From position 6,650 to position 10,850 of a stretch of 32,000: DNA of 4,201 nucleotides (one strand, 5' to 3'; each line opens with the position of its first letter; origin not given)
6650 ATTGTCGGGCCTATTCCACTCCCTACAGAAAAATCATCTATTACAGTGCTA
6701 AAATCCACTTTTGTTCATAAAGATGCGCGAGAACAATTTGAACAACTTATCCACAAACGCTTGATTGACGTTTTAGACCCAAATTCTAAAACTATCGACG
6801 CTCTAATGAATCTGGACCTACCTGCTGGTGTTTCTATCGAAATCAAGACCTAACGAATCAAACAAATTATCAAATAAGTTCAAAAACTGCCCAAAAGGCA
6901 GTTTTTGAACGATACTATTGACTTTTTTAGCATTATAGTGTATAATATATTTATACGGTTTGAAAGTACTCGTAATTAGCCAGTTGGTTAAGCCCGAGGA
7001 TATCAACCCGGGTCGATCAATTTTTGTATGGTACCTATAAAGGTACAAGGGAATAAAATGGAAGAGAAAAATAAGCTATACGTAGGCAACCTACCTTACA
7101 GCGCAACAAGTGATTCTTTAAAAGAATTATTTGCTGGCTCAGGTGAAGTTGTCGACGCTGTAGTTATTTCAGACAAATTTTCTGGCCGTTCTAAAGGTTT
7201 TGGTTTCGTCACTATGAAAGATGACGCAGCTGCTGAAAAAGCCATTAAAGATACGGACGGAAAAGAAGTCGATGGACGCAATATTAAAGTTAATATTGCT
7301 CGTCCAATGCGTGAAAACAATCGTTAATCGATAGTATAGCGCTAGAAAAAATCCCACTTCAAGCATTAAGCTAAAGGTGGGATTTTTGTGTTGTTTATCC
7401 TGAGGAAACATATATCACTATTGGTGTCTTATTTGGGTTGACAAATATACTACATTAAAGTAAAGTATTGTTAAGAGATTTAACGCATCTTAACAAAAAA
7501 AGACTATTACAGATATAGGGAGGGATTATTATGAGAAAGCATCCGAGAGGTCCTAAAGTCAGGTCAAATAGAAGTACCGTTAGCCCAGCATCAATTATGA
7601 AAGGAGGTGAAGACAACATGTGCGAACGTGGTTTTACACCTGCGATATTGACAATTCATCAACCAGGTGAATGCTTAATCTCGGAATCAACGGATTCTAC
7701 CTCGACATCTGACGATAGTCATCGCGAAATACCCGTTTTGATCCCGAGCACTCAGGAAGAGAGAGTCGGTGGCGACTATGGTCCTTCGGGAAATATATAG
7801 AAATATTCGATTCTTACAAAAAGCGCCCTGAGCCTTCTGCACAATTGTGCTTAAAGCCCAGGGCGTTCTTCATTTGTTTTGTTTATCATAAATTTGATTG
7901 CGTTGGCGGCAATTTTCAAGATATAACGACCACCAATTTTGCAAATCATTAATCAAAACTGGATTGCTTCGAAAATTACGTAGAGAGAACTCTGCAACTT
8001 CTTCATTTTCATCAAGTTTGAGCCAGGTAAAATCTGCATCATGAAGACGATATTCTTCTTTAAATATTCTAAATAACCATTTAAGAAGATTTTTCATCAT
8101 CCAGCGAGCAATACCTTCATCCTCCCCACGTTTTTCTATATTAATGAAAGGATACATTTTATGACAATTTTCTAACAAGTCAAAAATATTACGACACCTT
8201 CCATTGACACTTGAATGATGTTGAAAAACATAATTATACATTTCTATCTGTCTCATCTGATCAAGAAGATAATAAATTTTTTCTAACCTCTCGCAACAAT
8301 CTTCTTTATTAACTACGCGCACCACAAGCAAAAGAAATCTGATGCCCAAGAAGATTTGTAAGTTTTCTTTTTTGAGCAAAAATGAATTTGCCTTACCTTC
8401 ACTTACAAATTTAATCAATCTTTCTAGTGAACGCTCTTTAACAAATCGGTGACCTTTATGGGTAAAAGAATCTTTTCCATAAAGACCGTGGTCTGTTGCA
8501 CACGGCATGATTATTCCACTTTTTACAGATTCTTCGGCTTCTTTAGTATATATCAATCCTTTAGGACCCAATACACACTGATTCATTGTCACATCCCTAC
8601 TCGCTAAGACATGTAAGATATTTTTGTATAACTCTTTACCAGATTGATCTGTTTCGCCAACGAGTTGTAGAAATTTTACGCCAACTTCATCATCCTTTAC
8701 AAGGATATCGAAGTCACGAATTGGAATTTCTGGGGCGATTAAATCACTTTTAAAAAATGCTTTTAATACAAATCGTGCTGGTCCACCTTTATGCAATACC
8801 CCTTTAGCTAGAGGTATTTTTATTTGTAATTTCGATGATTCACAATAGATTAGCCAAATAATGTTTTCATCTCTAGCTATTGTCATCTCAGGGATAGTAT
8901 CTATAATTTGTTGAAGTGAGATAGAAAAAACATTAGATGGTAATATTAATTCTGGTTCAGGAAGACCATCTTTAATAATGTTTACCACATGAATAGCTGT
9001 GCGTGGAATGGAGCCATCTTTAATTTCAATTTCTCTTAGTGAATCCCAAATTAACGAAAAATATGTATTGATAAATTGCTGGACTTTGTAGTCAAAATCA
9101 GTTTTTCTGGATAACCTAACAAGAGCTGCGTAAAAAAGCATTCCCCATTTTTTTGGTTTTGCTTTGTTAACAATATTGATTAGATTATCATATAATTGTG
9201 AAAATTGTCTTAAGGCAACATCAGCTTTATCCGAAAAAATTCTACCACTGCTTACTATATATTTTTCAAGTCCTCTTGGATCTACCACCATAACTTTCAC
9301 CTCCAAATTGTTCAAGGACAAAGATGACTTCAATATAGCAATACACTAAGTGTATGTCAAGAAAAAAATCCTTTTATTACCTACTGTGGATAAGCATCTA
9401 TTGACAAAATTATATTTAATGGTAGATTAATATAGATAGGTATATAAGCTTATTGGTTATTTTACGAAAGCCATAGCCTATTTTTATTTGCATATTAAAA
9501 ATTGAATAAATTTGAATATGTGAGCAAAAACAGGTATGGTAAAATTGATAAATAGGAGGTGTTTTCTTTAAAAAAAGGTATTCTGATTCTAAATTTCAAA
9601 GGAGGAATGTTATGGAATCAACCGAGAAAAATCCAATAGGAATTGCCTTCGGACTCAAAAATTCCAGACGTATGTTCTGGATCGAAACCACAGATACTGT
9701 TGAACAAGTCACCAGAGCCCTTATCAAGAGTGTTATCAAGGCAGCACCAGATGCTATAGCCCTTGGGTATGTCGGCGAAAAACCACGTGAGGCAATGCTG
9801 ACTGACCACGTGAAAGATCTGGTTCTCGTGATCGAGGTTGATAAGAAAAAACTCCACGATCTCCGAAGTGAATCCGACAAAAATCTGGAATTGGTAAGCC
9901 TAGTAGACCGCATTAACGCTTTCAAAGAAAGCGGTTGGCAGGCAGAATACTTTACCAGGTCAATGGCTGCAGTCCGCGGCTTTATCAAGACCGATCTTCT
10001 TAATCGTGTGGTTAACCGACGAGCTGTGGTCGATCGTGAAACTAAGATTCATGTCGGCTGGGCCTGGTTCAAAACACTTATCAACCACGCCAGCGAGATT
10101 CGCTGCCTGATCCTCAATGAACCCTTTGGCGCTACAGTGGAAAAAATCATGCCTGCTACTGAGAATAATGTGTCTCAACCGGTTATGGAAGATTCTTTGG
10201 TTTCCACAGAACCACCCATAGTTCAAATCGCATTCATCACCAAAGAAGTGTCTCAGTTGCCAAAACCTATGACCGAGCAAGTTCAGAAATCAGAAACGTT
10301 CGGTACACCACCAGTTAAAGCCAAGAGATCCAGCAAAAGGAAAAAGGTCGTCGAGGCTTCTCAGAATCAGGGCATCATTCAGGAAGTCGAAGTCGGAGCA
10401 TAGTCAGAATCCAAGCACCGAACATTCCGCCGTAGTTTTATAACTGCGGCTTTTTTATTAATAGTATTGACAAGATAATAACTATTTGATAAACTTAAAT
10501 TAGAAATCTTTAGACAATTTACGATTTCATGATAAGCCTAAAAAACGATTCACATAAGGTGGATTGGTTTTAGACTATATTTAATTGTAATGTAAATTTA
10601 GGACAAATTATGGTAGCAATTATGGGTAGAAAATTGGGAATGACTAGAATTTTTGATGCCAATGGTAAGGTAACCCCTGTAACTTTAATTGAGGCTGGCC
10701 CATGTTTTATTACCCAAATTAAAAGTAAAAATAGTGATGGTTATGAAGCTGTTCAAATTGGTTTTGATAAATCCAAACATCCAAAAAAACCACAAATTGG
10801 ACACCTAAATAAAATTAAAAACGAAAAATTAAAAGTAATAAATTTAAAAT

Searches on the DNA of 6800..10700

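Call 21: search_rna_families(source=window, start=6800, end=10700, threshold=evalue, max_evalue=1)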
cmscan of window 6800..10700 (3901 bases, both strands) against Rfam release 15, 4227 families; matches with E-value up to 1: 2.
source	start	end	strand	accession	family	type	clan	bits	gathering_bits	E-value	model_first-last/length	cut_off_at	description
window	6874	6958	-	RF01480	rli52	Cis-reg;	-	30.8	70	0.072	1-95/95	no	Listeria sRNA rli52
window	7118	7289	+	RF01673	PhrS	Gene; sRNA;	-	16.3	37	0.59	1-212/212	no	PhrS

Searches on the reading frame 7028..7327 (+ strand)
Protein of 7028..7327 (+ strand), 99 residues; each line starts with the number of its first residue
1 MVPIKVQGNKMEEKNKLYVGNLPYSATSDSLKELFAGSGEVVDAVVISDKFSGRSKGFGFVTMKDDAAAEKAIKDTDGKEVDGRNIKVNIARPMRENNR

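Call 3: search_protein_families(library=pfam, proteins=[window:7028-7327:+], max_evalue=1)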
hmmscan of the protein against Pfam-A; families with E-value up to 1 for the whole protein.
window:7028-7327:+ (99 aa): 3 families
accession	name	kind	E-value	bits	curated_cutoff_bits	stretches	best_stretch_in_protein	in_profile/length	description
PF00076.28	RRM_1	-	1e-22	80.2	20.7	1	17-87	1-70/70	RNA recognition motif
PF16367.11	RRM_7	-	0.14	12.6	27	1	15-80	2-73/94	RNA recognition motif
PF16842.11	RRM_occluded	-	0.14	12.5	30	1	21-89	8-71/79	Occluded RNA-recognition motif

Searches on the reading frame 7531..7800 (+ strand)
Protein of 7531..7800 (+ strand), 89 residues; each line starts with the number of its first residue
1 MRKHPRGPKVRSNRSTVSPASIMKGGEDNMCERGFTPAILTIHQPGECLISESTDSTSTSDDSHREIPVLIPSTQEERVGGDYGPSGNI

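Call 3: search_protein_families(library=pfam, proteins=[window:7531-7800:+], max_evalue=1)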
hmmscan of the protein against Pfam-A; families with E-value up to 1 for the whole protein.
window:7531-7800:+ (89 aa): 0 families

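Call 7: search_protein_families(library=padloc, proteins=[window:7531-7800:+], max_evalue=1)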
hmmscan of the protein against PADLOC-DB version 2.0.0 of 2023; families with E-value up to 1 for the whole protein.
window:7531-7800:+ (89 aa): 0 families

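Call 8: search_protein_families(library=phrogs, proteins=[window:7531-7800:+], max_evalue=1)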
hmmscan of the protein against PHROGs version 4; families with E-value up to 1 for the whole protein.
window:7531-7800:+ (89 aa): 1 family
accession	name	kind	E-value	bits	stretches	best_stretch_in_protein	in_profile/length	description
phrog_27116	-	unknown function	0.25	12.7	1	39-60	3-24/56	-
